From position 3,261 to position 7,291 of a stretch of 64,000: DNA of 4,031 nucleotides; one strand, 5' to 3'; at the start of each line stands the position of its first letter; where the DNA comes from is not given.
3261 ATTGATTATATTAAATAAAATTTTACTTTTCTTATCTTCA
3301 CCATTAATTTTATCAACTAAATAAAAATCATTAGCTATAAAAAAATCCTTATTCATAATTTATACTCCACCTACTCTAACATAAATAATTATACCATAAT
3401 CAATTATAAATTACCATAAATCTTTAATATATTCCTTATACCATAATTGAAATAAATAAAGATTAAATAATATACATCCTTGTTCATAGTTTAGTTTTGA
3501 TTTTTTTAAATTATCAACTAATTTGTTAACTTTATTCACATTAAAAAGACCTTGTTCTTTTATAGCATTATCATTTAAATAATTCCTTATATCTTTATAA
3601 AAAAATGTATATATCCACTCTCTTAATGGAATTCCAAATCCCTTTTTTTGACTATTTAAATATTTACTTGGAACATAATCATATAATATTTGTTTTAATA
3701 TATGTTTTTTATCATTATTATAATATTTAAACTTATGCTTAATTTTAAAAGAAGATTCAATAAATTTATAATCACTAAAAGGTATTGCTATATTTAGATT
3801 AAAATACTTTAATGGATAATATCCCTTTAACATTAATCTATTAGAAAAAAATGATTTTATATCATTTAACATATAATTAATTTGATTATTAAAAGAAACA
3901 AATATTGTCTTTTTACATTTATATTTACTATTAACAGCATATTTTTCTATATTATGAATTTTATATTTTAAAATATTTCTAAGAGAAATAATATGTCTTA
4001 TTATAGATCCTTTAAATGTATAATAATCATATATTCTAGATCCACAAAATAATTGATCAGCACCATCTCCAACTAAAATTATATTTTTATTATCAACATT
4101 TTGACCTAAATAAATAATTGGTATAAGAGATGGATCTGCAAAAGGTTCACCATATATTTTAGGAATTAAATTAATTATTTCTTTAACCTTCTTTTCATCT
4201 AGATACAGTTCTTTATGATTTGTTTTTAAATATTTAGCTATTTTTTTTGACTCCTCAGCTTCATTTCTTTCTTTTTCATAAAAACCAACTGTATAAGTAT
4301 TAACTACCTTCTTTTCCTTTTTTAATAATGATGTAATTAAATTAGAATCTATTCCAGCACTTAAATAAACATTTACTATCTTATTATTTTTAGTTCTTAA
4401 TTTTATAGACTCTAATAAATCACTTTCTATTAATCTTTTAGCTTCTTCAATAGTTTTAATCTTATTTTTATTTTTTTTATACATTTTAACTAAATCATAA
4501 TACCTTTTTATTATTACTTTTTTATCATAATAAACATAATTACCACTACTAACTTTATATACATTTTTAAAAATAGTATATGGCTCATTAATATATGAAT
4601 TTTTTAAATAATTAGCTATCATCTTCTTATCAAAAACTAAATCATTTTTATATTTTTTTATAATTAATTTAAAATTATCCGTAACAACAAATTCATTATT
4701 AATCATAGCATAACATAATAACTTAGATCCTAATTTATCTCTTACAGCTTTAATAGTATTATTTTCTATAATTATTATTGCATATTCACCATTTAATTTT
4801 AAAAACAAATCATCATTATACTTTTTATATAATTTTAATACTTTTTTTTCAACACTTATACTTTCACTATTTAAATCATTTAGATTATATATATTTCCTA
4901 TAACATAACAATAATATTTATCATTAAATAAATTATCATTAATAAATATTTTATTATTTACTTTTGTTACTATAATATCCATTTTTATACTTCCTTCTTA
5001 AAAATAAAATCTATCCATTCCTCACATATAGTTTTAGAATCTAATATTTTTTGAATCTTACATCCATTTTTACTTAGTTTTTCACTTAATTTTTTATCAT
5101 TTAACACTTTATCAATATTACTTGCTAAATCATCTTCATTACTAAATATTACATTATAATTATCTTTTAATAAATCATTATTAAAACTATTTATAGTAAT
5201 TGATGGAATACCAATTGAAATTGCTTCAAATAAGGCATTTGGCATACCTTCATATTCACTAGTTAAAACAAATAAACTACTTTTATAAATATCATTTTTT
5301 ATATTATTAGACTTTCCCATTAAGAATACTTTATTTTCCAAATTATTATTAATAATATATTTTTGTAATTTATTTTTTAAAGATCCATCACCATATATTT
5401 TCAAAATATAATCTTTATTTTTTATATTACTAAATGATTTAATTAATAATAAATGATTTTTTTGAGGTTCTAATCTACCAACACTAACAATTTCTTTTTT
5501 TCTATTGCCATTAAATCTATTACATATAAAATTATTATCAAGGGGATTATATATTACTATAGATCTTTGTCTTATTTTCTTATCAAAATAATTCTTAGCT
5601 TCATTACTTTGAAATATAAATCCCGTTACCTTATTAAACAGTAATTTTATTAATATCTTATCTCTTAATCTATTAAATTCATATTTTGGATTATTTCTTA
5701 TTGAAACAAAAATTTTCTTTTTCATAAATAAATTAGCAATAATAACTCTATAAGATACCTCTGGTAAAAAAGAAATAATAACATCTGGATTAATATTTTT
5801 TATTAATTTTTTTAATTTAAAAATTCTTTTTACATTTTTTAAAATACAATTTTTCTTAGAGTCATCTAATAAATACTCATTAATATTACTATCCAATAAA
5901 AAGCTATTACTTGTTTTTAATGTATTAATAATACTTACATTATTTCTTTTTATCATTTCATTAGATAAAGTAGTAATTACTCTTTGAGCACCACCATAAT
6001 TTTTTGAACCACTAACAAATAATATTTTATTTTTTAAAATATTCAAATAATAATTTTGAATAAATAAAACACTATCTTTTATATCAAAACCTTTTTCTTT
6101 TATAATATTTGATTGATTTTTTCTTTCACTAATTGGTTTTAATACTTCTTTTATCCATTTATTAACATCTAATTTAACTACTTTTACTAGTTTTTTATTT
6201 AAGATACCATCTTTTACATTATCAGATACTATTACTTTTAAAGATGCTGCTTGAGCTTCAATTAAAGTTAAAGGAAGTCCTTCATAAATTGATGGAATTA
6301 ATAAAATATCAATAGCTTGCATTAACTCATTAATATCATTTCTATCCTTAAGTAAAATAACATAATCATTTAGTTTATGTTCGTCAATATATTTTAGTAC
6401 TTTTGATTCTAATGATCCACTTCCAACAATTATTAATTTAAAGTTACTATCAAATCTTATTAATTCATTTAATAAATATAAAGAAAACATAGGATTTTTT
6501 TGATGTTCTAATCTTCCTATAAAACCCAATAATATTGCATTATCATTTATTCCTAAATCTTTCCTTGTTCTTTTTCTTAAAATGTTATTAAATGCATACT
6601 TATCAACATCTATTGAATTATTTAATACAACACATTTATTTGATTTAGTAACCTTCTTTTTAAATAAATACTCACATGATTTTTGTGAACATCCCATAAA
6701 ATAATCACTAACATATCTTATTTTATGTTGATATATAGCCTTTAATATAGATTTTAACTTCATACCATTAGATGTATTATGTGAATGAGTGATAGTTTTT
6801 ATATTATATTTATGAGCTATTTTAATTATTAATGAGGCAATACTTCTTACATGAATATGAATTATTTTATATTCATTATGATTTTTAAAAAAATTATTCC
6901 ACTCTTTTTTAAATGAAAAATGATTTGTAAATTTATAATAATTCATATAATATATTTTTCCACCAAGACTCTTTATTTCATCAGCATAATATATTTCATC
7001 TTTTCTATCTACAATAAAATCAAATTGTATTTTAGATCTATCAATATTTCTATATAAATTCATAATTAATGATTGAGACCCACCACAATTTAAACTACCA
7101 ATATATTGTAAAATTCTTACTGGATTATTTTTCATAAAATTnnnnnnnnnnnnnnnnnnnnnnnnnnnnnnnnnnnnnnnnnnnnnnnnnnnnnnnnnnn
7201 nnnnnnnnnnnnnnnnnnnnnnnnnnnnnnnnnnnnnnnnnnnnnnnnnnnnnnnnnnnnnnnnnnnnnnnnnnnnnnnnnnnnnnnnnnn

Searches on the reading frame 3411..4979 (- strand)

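Call 48: search_protein_families(library=pfam, proteins=[window:3411-4979:-], max_evalue=0.001)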
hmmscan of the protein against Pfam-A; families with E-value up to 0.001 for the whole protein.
window:3411-4979:- (522 aa): 3 families
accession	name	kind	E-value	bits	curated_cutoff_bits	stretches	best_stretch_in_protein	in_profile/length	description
PF00733.27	Asn_synthase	-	3.5e-49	168.8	21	1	185-514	3-353/354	Asparagine synthase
PF13537.11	GATase_7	-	3.6e-07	30.7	25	1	20-104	22-119/123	Glutamine amidotransferase domain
PF06508.19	QueC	-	7.6e-05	22.7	22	1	204-261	4-61/210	Queuosine biosynthesis protein QueC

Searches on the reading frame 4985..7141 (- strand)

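Call 48: search_protein_families(library=pfam, proteins=[window:4985-7141:-], max_evalue=0.001)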
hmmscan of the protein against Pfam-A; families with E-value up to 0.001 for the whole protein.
window:4985-7141:- (718 aa): 4 families
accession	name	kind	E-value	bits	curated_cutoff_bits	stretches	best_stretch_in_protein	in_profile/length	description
PF00534.26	Glycos_transf_1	-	5.8e-51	172.9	26.4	2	546-693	13-169/172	Glycosyl transferases group 1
PF13692.12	Glyco_trans_1_4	-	5.7e-42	143.8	27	2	549-682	2-142/142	Glycosyl transferases group 1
PF13439.12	Glyco_transf_4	-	4.4e-21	76.1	28.5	2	20-180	2-169/170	Glycosyltransferase Family 4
PF20706.3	GT4-conflict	-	1.4e-05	24.7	26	0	265-308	270-313/385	Family 4 Glycosyltransferase in conflict systems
